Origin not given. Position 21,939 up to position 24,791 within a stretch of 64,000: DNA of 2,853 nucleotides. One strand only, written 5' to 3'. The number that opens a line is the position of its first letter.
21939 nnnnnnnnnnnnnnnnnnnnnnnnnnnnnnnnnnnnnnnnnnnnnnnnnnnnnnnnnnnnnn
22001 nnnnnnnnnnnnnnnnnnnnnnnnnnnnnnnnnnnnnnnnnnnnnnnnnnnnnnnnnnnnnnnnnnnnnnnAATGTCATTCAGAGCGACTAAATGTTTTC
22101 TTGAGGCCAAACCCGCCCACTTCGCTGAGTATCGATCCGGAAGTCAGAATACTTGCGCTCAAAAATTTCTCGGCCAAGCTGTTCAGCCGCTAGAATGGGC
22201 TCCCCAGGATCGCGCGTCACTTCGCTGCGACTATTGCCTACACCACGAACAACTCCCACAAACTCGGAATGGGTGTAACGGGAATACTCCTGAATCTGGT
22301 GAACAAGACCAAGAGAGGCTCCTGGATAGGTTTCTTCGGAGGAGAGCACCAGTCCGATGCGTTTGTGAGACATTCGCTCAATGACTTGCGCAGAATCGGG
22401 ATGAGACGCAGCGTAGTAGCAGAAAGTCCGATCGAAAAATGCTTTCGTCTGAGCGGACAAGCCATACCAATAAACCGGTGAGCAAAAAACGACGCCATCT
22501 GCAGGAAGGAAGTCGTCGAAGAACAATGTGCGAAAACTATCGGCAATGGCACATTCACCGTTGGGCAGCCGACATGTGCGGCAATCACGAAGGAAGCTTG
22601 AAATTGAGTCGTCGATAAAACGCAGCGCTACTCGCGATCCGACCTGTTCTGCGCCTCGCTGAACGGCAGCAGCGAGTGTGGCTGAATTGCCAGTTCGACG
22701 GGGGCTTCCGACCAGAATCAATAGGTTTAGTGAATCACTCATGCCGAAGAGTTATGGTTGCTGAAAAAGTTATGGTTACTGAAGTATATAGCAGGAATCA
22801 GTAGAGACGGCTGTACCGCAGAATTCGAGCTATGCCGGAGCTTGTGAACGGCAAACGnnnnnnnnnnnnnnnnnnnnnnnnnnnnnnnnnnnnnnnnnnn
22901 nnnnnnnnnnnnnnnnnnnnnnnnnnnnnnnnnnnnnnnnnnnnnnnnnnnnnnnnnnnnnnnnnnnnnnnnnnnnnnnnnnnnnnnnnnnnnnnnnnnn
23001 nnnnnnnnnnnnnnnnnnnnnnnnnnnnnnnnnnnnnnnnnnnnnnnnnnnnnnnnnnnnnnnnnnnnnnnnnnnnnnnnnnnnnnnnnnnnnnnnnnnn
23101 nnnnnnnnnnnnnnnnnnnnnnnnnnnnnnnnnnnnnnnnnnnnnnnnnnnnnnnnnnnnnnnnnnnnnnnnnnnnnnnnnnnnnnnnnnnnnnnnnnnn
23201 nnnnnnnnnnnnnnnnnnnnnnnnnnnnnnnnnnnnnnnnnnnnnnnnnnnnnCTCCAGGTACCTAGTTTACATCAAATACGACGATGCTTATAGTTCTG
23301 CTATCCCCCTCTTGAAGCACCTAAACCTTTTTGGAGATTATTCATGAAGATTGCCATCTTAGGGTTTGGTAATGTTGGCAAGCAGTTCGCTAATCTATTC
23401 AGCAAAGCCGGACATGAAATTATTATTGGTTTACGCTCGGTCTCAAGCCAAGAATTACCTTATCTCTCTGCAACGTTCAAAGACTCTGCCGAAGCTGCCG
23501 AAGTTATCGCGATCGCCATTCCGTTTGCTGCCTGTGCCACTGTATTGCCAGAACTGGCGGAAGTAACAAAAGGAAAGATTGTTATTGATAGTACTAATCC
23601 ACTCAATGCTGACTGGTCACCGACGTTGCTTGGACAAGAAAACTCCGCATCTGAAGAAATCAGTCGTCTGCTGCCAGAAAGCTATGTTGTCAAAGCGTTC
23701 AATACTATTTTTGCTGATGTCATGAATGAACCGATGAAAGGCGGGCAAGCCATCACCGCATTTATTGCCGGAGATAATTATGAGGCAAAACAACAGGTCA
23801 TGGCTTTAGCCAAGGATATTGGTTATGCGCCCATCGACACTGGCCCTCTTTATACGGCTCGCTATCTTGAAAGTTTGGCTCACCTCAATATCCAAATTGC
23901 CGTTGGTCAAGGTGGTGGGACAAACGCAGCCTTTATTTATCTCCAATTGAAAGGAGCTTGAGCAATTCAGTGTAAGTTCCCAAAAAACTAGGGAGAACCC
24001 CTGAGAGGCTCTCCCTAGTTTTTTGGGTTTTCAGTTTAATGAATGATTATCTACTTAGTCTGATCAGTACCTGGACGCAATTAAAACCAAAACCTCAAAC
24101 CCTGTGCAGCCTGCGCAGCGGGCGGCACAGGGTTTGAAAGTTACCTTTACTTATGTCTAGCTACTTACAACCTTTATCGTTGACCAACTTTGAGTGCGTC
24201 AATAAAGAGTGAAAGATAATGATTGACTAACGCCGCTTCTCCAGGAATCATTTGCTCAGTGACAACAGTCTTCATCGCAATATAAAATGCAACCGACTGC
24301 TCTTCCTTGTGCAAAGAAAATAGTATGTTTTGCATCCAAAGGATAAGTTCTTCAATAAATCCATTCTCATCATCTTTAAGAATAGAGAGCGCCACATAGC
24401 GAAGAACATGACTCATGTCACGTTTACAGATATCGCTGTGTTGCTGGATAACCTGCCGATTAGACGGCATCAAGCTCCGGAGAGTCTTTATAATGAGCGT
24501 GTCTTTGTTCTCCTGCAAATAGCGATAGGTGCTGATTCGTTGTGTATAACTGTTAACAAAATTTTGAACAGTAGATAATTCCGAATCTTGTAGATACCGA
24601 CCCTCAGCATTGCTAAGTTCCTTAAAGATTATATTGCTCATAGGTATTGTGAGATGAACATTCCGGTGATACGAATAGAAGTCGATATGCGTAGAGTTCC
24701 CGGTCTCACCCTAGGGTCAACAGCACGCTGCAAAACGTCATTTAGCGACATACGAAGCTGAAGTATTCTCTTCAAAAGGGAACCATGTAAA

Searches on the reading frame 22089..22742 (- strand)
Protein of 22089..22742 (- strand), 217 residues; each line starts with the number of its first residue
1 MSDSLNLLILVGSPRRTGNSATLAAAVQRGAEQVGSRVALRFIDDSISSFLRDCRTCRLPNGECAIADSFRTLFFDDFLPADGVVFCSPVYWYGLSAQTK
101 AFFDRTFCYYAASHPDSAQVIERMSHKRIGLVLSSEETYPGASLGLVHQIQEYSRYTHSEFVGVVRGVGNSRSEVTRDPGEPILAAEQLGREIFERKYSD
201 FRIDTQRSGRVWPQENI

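Call 19: search_protein_families(library=pfam, proteins=[window:22089-22742:-], max_evalue=0.001)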
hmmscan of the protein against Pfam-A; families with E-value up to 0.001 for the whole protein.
window:22089-22742:- (217 aa): 2 families
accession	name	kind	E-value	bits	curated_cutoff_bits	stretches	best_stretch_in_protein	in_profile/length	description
PF02525.22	Flavodoxin_2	-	2.1e-15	57.4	27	1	6-159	2-160/198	Flavodoxin-like fold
PF03358.20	FMN_red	-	2e-14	53.9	24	1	6-132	2-112/152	NADPH-dependent FMN reductase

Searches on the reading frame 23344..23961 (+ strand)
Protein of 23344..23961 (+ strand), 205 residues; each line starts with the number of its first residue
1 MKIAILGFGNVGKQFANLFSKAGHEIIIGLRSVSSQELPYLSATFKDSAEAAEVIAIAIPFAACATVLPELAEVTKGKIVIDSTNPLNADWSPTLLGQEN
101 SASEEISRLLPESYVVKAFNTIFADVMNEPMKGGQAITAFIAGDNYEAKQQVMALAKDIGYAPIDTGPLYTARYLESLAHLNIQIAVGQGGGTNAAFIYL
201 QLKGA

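Call 19: search_protein_families(library=pfam, proteins=[window:23344-23961:+], max_evalue=0.001)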
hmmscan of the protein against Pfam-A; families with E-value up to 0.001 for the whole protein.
window:23344-23961:+ (205 aa): 5 families
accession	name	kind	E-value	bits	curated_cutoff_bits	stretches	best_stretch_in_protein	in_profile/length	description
PF03807.23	F420_oxidored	-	2.9e-13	50.7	21.6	1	2-86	1-94/94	NADP oxidoreductase coenzyme F420-dependent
PF07991.19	KARI_N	-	5.3e-06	26.5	20.6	1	2-68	6-77/165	Acetohydroxy acid isomeroreductase, NADPH-binding domain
PF03446.21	NAD_binding_2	-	0.0003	21.3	21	1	2-85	1-94/161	NAD binding domain of 6-phosphogluconate dehydrogenase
PF02826.25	2-Hacid_dh_C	-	0.00055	19.8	25.1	1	2-61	38-101/178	D-isomer specific 2-hydroxyacid dehydrogenase, NAD binding domain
PF01210.29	NAD_Gly3P_dh_N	-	0.00083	19.8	23.1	0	2-28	1-27/158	NAD-dependent glycerol-3-phosphate dehydrogenase N-terminus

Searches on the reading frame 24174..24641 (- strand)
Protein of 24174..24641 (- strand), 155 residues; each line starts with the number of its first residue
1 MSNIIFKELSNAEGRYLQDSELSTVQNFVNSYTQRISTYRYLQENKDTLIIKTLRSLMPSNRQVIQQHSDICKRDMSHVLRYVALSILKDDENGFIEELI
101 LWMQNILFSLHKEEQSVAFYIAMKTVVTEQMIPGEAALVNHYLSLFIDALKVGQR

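Call 19: search_protein_families(library=pfam, proteins=[window:24174-24641:-], max_evalue=0.001)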
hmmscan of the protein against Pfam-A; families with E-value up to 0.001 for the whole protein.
window:24174-24641:- (155 aa): 1 family
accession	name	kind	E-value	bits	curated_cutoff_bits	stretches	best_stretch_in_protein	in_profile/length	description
PF00502.25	Phycobilisome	-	6.4e-20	72.1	22.2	1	11-150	7-155/155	Phycobilisome protein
